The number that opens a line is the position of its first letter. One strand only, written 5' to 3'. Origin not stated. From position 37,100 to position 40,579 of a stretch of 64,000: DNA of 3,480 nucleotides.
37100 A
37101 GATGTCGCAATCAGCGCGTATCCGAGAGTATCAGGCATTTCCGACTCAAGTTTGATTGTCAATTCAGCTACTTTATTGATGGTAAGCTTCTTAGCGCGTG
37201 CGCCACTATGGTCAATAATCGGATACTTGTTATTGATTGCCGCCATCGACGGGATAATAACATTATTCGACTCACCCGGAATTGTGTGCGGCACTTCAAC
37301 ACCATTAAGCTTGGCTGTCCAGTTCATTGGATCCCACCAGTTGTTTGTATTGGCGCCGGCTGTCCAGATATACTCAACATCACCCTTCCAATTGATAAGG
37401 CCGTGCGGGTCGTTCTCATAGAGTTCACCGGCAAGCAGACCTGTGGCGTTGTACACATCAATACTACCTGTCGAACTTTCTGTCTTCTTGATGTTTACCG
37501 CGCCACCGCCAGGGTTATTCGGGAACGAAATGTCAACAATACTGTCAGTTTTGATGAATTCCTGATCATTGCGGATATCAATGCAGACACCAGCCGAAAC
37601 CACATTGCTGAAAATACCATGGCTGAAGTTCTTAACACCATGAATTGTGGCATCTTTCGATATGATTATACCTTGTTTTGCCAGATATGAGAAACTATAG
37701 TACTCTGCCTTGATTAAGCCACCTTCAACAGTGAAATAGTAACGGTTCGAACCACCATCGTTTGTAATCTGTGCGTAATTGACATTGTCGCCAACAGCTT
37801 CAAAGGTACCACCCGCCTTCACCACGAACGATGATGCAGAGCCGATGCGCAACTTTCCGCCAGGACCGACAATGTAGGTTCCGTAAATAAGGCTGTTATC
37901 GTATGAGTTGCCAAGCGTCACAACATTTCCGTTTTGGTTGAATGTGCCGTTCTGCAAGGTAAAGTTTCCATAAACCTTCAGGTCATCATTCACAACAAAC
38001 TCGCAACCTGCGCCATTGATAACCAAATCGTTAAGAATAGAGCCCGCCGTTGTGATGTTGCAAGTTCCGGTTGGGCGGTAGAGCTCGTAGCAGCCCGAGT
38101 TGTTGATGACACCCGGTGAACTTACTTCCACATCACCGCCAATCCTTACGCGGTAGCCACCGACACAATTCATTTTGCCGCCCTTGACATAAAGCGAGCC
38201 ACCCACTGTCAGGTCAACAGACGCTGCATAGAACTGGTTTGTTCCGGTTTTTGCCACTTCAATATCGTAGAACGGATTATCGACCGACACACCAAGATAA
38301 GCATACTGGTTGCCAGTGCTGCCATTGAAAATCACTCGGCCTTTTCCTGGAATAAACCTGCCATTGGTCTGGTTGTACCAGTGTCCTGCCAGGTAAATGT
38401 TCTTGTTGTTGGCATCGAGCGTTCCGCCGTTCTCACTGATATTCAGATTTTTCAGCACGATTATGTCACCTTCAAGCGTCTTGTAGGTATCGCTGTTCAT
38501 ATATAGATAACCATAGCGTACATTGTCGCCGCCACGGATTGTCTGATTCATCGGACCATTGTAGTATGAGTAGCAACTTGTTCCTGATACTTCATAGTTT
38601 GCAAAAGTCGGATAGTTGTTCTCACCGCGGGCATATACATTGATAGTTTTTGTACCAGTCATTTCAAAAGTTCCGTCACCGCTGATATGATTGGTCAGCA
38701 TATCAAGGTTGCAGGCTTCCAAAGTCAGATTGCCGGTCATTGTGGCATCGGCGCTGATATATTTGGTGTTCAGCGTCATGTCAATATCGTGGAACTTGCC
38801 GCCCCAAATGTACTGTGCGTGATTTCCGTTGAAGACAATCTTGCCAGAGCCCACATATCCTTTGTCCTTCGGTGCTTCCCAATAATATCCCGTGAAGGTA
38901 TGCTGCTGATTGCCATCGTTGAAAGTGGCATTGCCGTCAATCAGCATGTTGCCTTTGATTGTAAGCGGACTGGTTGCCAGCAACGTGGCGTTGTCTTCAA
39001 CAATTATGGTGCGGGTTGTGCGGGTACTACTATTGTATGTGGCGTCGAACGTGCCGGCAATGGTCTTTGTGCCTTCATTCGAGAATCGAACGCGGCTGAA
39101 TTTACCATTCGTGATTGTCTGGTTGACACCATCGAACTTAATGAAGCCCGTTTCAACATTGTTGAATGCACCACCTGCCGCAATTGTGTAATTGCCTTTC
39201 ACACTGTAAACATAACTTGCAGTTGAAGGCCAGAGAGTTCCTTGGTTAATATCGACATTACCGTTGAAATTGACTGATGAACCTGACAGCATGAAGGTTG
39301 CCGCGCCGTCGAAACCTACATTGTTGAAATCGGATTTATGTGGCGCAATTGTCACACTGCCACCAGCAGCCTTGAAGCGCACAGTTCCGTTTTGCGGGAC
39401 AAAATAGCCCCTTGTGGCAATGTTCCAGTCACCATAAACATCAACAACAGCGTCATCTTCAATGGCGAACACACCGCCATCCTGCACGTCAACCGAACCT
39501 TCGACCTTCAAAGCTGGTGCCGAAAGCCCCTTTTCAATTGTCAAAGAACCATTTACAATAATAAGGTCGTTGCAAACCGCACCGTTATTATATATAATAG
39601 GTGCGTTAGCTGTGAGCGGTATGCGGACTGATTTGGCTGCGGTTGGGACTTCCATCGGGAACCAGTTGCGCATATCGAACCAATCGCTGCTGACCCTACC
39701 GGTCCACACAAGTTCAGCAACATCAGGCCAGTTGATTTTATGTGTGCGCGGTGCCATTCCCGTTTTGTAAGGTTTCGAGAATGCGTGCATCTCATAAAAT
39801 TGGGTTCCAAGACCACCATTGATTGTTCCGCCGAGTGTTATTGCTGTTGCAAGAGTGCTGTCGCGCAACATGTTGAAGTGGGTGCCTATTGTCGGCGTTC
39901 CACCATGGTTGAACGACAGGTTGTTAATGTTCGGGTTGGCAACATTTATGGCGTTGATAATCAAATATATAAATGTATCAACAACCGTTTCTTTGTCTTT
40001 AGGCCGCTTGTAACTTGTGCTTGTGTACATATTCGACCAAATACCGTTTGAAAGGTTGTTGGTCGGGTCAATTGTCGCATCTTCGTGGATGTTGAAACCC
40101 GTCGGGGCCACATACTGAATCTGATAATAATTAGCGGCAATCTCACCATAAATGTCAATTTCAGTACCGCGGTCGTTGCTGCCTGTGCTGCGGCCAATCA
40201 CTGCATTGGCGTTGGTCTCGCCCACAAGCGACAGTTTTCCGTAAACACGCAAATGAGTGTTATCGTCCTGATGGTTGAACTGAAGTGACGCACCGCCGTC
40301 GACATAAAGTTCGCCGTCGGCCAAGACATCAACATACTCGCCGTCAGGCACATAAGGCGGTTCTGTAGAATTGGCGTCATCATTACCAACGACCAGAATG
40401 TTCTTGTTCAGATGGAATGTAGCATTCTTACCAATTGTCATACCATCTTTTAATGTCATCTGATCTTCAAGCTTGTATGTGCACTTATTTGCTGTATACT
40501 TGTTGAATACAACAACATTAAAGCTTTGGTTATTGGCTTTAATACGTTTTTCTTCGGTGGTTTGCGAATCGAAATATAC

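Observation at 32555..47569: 15-kb gene for a 5004-aa T9SS-exported modular fibre/adhesin-like protein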

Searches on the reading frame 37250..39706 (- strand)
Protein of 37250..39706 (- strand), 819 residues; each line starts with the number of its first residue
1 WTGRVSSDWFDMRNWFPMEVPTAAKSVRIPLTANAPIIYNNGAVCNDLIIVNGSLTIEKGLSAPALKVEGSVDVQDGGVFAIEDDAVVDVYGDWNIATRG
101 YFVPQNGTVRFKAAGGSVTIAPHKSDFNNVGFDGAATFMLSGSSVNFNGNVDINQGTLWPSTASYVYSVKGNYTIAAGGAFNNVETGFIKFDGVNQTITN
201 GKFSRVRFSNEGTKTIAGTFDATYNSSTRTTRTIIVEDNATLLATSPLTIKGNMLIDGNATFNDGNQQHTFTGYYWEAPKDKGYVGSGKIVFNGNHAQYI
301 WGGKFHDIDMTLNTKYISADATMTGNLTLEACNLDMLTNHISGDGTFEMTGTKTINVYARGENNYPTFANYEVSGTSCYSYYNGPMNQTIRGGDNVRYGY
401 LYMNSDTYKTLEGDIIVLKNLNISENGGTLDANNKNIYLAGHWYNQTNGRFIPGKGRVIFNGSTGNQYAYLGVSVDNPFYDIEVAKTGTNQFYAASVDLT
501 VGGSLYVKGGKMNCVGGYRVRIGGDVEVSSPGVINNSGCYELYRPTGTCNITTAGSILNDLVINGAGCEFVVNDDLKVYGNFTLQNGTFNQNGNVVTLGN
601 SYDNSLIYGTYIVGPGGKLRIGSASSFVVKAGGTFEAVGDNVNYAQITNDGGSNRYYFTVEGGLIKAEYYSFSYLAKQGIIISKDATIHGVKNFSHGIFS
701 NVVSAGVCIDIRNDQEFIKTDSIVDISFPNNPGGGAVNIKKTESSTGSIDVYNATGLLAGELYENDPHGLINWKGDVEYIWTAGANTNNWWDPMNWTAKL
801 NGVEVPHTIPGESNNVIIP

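Call 19: find_homologous_proteins(query=window:37367-39706:-, max_evalue=0.00001)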
Query window:37367-39706:- (780 aa): 1 proteins with E <= 0.00001 among 8000 candidates.
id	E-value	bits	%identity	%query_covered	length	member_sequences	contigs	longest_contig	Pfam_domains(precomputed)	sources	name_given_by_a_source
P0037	1.8e-6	45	24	99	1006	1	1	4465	-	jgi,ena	-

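Call 34: search_protein_representatives(protein=window:37250-39706:-)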
Query: 819 residues. Proteins with E-value up to 0.001 (for the whole library): 615; up to 1e-10: 371; up to 1e-30: 120. The best 150 are listed.
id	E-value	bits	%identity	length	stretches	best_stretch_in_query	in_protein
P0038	0.0e+00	1434.2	41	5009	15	1-818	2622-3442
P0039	1.2e-249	847.5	34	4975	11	1-818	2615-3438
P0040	8.5e-225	765.3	33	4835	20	1-807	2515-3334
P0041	2.1e-217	740.8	32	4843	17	1-819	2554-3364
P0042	2.1e-217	740.8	33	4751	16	1-805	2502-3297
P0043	1.6e-210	718.1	34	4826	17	1-803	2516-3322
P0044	4.1e-199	680.4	32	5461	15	1-817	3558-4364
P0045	2.2e-193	661.4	33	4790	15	1-818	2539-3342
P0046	4.1e-189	647.3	33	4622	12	1-799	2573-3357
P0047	4.0e-182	624.2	32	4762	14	1-812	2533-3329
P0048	4.7e-178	610.7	32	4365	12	1-799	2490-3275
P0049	4.8e-178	610.7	31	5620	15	1-799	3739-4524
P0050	1.1e-177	609.5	30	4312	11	1-799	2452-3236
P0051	1.1e-176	606.2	32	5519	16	4-819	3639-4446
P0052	7.5e-168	576.9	32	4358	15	1-818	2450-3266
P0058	1.4e-160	552.9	32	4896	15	1-819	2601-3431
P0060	4.3e-159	548.0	33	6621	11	1-800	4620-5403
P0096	8.2e-110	384.9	32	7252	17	1-797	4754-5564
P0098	5.5e-103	362.4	33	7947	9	1-777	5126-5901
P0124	6.0e-50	186.9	30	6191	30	1-113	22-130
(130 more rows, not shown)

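Call 70: list_cluster_members(proteins=[P0039, P0041, P0048, P0050, P0058, P0044, P0060, P0096, P0098, P0124])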
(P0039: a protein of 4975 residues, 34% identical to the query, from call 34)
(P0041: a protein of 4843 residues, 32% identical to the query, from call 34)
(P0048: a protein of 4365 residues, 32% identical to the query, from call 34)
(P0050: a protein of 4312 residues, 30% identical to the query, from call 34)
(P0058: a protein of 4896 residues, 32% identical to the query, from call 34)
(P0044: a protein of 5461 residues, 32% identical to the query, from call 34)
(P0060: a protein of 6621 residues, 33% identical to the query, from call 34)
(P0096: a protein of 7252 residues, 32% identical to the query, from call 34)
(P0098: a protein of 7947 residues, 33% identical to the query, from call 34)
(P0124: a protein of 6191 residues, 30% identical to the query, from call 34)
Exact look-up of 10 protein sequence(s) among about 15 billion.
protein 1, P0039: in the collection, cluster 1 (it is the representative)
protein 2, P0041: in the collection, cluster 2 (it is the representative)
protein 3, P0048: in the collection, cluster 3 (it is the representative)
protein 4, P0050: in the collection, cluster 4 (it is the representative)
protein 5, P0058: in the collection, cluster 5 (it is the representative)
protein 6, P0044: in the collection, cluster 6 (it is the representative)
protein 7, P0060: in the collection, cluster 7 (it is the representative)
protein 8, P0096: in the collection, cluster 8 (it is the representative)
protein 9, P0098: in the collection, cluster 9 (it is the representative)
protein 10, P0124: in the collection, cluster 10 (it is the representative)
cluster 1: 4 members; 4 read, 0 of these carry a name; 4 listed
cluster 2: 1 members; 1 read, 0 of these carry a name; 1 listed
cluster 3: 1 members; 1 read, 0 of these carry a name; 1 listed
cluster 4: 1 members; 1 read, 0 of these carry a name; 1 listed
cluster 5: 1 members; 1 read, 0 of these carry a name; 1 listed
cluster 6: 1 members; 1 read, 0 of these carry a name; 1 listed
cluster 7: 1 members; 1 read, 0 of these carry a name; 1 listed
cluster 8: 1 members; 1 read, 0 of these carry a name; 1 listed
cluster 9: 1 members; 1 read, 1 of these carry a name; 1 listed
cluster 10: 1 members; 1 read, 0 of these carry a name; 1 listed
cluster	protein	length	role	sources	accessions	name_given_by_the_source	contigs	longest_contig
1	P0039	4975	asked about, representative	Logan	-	-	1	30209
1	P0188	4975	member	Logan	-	-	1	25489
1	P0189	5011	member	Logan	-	-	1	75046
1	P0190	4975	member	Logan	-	-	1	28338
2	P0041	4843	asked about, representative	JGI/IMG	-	-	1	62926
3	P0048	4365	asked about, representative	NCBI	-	-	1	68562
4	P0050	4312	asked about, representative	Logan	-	-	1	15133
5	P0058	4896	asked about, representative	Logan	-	-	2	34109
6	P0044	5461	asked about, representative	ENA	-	-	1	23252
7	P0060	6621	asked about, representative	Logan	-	-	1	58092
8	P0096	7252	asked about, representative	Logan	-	-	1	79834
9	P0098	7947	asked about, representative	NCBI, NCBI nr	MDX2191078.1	MAG: hypothetical protein SFY32_14550 [Bacteroidota bacterium] | hypothetical protein [Bacteroidota bacterium]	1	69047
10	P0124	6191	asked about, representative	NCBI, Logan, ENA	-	-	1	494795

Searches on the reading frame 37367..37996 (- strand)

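Call 85: search_protein_families(library=pfam, proteins=[window:37367-37996:-], max_evalue=1)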
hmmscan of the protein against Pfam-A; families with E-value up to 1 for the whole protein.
window:37367-37996:- (210 aa): 1 family
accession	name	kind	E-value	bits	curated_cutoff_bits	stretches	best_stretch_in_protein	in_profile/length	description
PF02544.21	Steroid_dh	-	0.14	12.5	22.6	1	87-146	13-71/150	3-oxo-5-alpha-steroid 4-dehydrogenase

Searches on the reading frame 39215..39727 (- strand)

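Call 58: search_protein_families(library=pfam, proteins=[window:39215-39727:-], max_evalue=10)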
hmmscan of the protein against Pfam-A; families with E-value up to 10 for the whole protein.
seq(171 aa): 2 families
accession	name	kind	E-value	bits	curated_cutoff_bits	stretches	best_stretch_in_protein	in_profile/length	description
PF11765.13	Hyphal_reg_CWP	-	0.004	16.5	28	1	73-167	23-116/328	Hyphally regulated cell wall protein N-terminal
PF12951.13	PATR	-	0.0096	16.4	27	1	141-165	5-28/30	Passenger-associated-transport-repeat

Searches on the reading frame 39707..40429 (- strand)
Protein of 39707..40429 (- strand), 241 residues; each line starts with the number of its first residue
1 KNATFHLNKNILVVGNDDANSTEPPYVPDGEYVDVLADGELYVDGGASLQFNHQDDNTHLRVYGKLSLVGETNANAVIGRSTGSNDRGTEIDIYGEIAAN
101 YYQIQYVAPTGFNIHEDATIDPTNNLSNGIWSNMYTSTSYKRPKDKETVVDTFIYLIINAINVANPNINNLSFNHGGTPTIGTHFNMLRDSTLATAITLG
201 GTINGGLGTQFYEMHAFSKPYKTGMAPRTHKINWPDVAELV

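Call 85: search_protein_families(library=pfam, proteins=[window:39707-40429:-], max_evalue=1)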
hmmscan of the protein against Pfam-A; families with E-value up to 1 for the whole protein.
window:39707-40429:- (241 aa): 1 family
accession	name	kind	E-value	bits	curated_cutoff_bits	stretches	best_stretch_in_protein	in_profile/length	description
PF13457.12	GW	-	0.038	15.1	21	1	113-144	4-34/76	GW (Gly-Tryp) dipeptide domain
